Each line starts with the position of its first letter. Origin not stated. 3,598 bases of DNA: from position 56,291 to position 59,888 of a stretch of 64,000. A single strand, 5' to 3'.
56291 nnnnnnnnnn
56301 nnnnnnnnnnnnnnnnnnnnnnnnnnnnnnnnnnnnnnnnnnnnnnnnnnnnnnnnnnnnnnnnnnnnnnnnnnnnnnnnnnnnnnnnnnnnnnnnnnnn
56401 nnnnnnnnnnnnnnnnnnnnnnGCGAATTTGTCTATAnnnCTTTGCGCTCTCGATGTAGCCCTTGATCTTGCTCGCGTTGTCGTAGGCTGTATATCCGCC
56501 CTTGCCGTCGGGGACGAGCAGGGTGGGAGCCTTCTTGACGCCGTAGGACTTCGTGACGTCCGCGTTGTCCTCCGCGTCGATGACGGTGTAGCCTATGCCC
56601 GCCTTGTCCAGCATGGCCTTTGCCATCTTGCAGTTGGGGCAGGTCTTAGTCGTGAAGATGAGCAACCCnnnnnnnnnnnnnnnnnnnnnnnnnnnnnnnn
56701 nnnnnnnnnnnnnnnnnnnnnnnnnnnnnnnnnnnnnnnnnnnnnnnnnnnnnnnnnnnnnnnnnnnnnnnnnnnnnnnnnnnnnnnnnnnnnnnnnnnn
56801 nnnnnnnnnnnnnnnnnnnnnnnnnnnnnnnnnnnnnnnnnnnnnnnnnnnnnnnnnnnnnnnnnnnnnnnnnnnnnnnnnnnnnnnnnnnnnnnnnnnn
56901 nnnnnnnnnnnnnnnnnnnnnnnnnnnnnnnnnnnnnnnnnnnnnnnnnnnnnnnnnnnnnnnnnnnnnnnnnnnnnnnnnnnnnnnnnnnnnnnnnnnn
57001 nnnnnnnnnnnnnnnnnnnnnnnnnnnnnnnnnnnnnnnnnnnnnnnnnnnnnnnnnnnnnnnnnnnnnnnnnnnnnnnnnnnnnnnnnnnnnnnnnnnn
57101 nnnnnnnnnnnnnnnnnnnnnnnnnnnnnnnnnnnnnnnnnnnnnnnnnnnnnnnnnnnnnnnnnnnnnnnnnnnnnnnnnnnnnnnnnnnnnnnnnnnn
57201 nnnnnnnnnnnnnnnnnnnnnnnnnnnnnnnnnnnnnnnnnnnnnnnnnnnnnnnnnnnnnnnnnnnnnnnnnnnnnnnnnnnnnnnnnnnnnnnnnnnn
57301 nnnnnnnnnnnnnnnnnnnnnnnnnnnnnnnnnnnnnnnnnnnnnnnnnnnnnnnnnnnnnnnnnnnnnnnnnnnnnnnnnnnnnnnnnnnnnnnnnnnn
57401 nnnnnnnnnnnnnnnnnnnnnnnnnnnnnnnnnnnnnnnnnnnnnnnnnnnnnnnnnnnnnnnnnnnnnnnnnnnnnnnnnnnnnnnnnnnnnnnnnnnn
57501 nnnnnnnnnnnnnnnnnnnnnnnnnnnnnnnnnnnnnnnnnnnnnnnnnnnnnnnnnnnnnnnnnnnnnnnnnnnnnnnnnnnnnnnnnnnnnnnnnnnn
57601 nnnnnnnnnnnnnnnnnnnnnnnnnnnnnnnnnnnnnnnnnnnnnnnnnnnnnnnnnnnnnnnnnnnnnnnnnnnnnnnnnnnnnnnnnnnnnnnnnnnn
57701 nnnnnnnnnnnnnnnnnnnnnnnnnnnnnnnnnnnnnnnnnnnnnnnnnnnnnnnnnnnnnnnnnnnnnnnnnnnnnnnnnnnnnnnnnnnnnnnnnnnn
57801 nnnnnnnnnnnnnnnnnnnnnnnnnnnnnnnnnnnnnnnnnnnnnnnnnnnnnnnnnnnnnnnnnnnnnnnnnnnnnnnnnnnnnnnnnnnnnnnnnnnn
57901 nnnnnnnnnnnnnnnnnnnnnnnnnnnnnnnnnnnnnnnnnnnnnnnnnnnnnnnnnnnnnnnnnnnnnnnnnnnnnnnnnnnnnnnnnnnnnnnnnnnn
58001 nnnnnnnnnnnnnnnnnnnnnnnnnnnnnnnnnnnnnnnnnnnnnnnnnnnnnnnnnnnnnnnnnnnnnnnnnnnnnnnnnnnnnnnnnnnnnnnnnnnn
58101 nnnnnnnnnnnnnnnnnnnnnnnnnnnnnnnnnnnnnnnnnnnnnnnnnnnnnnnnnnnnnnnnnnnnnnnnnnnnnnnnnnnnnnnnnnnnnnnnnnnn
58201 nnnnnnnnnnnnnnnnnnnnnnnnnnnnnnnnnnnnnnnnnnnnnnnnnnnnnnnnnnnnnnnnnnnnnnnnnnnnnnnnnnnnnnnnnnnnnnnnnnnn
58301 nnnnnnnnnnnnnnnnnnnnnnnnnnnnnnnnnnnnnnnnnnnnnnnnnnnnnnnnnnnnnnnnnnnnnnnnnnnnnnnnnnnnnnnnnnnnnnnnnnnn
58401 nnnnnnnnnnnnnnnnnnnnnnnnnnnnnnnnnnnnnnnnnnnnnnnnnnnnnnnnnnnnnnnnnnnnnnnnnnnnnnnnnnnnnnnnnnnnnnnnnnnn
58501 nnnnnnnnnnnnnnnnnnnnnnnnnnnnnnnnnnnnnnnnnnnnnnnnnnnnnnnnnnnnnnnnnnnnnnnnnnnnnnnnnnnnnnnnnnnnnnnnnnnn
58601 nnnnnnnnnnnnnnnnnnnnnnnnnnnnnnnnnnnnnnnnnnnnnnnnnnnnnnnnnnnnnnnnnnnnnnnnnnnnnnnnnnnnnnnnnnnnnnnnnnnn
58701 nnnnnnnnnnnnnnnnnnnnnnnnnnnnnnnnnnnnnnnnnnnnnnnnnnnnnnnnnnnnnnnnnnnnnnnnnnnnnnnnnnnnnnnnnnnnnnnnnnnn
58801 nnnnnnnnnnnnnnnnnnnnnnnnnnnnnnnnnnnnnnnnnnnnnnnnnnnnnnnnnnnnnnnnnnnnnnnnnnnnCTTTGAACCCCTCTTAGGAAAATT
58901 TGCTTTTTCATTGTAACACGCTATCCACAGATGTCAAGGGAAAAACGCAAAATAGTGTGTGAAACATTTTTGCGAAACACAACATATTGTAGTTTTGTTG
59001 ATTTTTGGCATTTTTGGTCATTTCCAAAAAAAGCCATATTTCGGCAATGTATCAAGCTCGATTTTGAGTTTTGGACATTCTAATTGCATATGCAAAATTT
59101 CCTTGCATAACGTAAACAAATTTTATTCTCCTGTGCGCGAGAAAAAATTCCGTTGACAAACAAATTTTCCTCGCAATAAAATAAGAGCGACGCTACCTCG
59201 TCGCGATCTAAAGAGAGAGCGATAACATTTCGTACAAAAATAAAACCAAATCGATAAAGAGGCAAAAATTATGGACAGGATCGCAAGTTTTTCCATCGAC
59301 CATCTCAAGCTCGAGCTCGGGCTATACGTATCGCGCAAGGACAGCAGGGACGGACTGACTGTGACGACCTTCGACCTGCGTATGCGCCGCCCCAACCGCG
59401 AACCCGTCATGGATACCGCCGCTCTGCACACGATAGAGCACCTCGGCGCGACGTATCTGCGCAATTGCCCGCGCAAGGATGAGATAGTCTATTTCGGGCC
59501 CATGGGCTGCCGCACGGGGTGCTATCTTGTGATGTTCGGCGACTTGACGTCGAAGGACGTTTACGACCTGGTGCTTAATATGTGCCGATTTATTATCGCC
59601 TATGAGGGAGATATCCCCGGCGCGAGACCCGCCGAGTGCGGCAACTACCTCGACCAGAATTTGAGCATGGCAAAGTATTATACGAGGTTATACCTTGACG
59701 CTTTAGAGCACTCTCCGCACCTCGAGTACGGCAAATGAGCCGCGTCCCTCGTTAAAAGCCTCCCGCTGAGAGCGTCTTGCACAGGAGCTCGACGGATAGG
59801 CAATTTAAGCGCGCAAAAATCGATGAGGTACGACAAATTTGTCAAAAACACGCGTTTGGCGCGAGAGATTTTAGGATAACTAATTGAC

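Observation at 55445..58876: Class III RNR fused to a glutaredoxin-like domain, paired with a TrxB homologue lacking NADPH-binding motifs; no activase nearby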

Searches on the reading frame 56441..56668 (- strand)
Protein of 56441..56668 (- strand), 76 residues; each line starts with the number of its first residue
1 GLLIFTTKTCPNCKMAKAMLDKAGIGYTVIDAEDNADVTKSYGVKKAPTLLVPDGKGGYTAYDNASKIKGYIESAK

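Call 72: find_homologous_proteins(query=window:56441-56668:-, max_evalue=0.00001)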
Query seq(76 aa) (76 aa): 58 proteins with E <= 0.00001 among 58 candidates.
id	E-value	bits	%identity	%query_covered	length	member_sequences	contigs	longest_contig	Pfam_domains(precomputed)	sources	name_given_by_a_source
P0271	1.9e-37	144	89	97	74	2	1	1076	PF00462.31,PF13192.13,PF00085.27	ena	-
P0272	1.9e-33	131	86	100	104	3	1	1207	PF00462.31,PF13192.13,PF00085.27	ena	-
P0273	4.7e-33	130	83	99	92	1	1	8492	PF00462.31,PF00085.27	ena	-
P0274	7.4e-32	126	83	100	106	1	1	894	PF00462.31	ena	-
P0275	2.0e-31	125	83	99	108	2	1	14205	PF00462.31,PF00085.27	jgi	-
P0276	6.9e-30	120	78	100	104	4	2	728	PF00462.31,PF00085.27,PF13098.14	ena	-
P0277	1.4e-29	119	71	100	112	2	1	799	PF00462.31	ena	-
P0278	3.4e-29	118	78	95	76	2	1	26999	PF00462.31,PF13192.13,PF00085.27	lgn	-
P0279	4.0e-28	114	69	99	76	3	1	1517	PF00462.31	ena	-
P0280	1.3e-27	113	75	99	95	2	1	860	PF00462.31,PF00085.27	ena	-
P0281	2.6e-27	112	70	97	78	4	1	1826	PF00462.31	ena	-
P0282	3.3e-27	112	72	99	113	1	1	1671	PF00462.31,PF00085.27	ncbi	ncbi:MAG: glutaredoxin domain-containing protein, partial [Clostridia bacterium]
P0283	9.9e-26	107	66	96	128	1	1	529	PF00462.31,PF01266.31,PF13450.13,PF00890.31,PF00085.27,PF07992.21,PF13738.13,PF03486.21,PF01134.29,PF01494.26,PF12831.14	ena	-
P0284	1.7e-25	106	66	96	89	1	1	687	PF00462.31,PF00085.27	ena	-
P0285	1.8e-25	106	64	96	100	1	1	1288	PF00462.31,PF00085.27,PF13098.14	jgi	-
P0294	7.3e-23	98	62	93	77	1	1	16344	PF00462.31,PF13192.13,PF00085.27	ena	-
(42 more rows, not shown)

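Call 73: find_encoding_contigs(protein=P0278, flank=5000, max_places=2)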
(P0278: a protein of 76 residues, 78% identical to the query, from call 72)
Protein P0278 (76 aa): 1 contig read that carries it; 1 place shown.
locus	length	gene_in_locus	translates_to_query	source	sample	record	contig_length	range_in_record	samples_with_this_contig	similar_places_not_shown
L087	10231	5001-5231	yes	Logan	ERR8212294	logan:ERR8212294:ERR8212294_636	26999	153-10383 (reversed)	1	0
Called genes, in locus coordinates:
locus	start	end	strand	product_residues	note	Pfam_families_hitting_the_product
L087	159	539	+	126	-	PF14697:Fer4_21, PF12838:Fer4_7 (weak), PF13187:Fer4_9 (weak), PF12838:Fer4_7 (weak), PF00037:Fer4 (weak), PF12797:Fer4_2 (weak), PF13237:Fer4_10, PF14697:Fer4_21, +6 more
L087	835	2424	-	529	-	PF13088:BNR_2, PF13859:BNR_3, PF24316:Tli3 (faint), PF02012:BNR (faint)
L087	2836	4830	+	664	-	PF03477:ATP-cone, PF13597:NRDD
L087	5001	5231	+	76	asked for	PF00085:Thioredoxin (weak), PF00462:Glutaredoxin, PF13192:Thioredoxin_3 (weak)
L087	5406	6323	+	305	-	PF00070:Pyr_redox (faint), PF00890:FAD_binding_2, PF01266:DAO (weak), PF03486:HI0933_like (weak), PF07992:Pyr_redox_2, PF12831:FAD_oxidored, PF13450:NAD_binding_8 (weak), PF13738:Pyr_redox_3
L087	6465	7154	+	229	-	PF04055:Radical_SAM, PF13353:Fer4_12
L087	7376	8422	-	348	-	PF01408:GFO_IDH_MocA, PF02894:GFO_IDH_MocA_C, PF22725:GFO_IDH_MocA_C3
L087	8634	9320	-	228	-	-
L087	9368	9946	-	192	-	PF07638:Sigma70_ECF (faint), PF04542:Sigma70_r2 (weak), PF08281:Sigma70_r4_2, PF04545:Sigma70_r4, PF13936:HTH_38 (weak), PF00196:GerE (weak)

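Call 74: find_encoding_contigs(protein=P0294, flank=5000, max_places=2)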
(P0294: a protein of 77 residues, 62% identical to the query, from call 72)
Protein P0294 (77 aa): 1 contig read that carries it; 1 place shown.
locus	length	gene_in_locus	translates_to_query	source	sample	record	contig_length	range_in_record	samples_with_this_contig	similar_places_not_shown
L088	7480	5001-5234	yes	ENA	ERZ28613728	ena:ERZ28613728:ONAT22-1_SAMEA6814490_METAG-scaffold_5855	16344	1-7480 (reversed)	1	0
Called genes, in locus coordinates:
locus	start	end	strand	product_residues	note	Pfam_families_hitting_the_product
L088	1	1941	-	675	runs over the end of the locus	PF24898:GGDEF_GdpP, PF01368:DHH, PF02272:DHHA1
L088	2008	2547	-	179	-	-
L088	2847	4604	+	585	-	PF03477:ATP-cone, PF13597:NRDD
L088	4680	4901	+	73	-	PF13597:NRDD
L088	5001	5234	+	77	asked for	PF00085:Thioredoxin (weak), PF00462:Glutaredoxin, PF13192:Thioredoxin_3 (weak)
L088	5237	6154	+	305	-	PF00890:FAD_binding_2 (faint), PF01266:DAO (weak), PF03486:HI0933_like (faint), PF07992:Pyr_redox_2, PF12831:FAD_oxidored, PF13450:NAD_binding_8 (weak), PF13738:Pyr_redox_3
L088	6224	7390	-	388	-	PF00465:Fe-ADH, PF25137:ADH_Fe_C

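Call 86: predict_structure(alignment_id=A2)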
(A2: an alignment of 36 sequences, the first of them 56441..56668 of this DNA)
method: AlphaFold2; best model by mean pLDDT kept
length: 76 residues; sequences in the alignment: 36
mean_pLDDT: 96.6   pTM: 0.85
mean pLDDT of the five models: 96.6, 95.8, 95.1, 94.7, 94.6
residues with pLDDT >= 90: 72; 70-90: 4; 50-70: 0; < 50: 0
segments of 3 or more residues with pLDDT < 50: none
pLDDT, mean of each block of 10 residues (from residue 1): 96 98 98 97 97 95 98 92
secondary structure, 60 per line:
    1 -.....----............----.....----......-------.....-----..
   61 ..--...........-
elements in order: E2-6 H11-22 E27-31 H36-41 E49-53 E59-62 H65-75

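Call 90: fold_search(model_id=the predicted structure, library=pdb)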
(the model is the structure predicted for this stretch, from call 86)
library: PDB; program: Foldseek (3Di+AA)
matches with E <= 10: 1350; with E <= 0.001: 79
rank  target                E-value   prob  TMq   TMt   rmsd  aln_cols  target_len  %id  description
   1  4o32_A                4.3e-05  1.00  0.73  0.64   3.1        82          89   22  Structure of a malarial protein (released 2014-12-24)
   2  8fwj_M                6.5e-05  1.00  0.77  0.70   2.8        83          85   17  Structure of dodecameric KaiC-RS-S413E/S414E complexed with KaiB-RS solved by cryo-EM (released 2023-03-22)
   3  4el1_A                7.4e-05  1.00  0.69  0.14   3.9        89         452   22  Crystal structure of oxidized hPDI (abb'xa') (released 2013-04-10)
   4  7zsc_C                9.6e-05  1.00  0.69  0.14   3.7        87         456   23  Crystal structure of the heterodimeric human C-P4H-II with truncated alpha subunit (C-P4H-II delta281) (released 2022-11-09)
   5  4o32_C                1.2e-04  1.00  0.73  0.63   3.1        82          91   22  Structure of a malarial protein (released 2014-12-24)
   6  7vql                  1.3e-04  1.00  0.71  0.49   3.9        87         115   20  de novo designed based on 1r26 (released 2022-06-08)
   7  4o32_B                1.4e-04  1.00  0.73  0.63   3.2        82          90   22  Structure of a malarial protein (released 2014-12-24)
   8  2j23_A                1.6e-04  1.00  0.75  0.52   2.6        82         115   21  Cross-reactivity and crystal structure of Malassezia sympodialis Thioredoxin (Mala s 13), a member of a new pan-allerg (released 2006-11-22)
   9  7zsc_D                1.7e-04  1.00  0.69  0.14   3.7        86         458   23  Crystal structure of the heterodimeric human C-P4H-II with truncated alpha subunit (C-P4H-II delta281) (released 2022-11-09)
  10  3hxs_B                2.0e-04  1.00  0.72  0.50   2.9        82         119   20  Crystal Structure of Bacteroides fragilis TrxP (released 2010-01-12)
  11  2fa4_A                2.4e-04  1.00  0.77  0.59   2.4        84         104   27  Crystal Structure of Oxidized Form from Saccharomyces cerevisiae (released 2006-12-06)
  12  3hxs_A                2.4e-04  1.00  0.73  0.51   3.1        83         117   19  Crystal Structure of Bacteroides fragilis TrxP (released 2010-01-12)
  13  1ttz                  2.6e-04  1.00  0.60  0.60   5.0        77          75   23  X-ray structure of Northeast Structural Genomics target protein XcR50 from X. campestris (released 2004-07-13)
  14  6zmu_D                2.8e-04  1.00  0.78  0.58   2.6        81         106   18  Crystal structure of the germline-specific thioredoxin protein Deadhead (Thioredoxin-1) from Drospohila melanogaster,  (released 2020-10-21)
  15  7vqv                  2.8e-04  1.00  0.75  0.53   2.5        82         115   21  de novo design based on 1r26 (released 2022-06-08)
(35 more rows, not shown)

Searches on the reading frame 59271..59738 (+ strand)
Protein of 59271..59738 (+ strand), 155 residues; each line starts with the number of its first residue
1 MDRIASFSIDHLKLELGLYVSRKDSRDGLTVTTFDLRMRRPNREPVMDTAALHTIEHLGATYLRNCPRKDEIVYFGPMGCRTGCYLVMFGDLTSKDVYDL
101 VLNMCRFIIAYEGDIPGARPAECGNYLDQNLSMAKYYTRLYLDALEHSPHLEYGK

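Call 3: search_protein_families(library=pfam, proteins=[window:59271-59738:+], max_evalue=0.01)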
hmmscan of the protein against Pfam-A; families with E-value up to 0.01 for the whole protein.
window:59271-59738:+ (155 aa): 1 family
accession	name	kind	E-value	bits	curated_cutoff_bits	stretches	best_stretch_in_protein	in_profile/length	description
PF02664.20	LuxS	-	8.7e-55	185.1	27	1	3-144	1-147/154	S-Ribosylhomocysteinase (LuxS)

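Call 4: search_protein_families(library=ncbifam, proteins=[window:59271-59738:+], max_evalue=0.01)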
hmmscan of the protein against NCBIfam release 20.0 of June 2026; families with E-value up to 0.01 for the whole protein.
window:59271-59738:+ (155 aa): 10 families
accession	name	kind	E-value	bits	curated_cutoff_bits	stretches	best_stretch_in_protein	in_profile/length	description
NF002604.0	PRK02260.1-4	equivalog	6.6e-60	201.7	158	1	1-147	3-149/161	S-ribosylhomocysteine lyase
NF002606.0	PRK02260.2-4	equivalog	6.5e-34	116.8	208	1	1-143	1-141/153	S-ribosylhomocysteine lyase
NF002608.0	PRK02260.3-1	equivalog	8.4e-23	81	272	1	1-143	1-144/158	S-ribosylhomocysteine lyase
NF002609.0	PRK02260.3-2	equivalog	1e-21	77.6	275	1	1-141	1-143/158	S-ribosylhomocysteine lyase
NF002607.0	PRK02260.2-5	equivalog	1.1e-21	77.4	290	1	5-143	8-147/160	S-ribosylhomocysteine lyase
NF002605.0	PRK02260.2-3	equivalog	7e-20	71.4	306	1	4-143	11-151/164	S-ribosylhomocysteine lyase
NF002610.0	PRK02260.3-3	equivalog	8.9e-20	71.5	307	1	1-142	1-143/157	S-ribosylhomocysteine lyase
NF002602.0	PRK02260.1-2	equivalog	1e-19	71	197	1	3-139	3-144/171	S-ribosylhomocysteine lyase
NF002611.0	PRK02260.3-4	equivalog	1.6e-19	70.2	277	1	4-143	6-145/158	S-ribosylhomocysteine lyase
NF002603.0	PRK02260.1-3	equivalog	5.1e-17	62.3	267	1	4-143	4-146/157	S-ribosylhomocysteine lyase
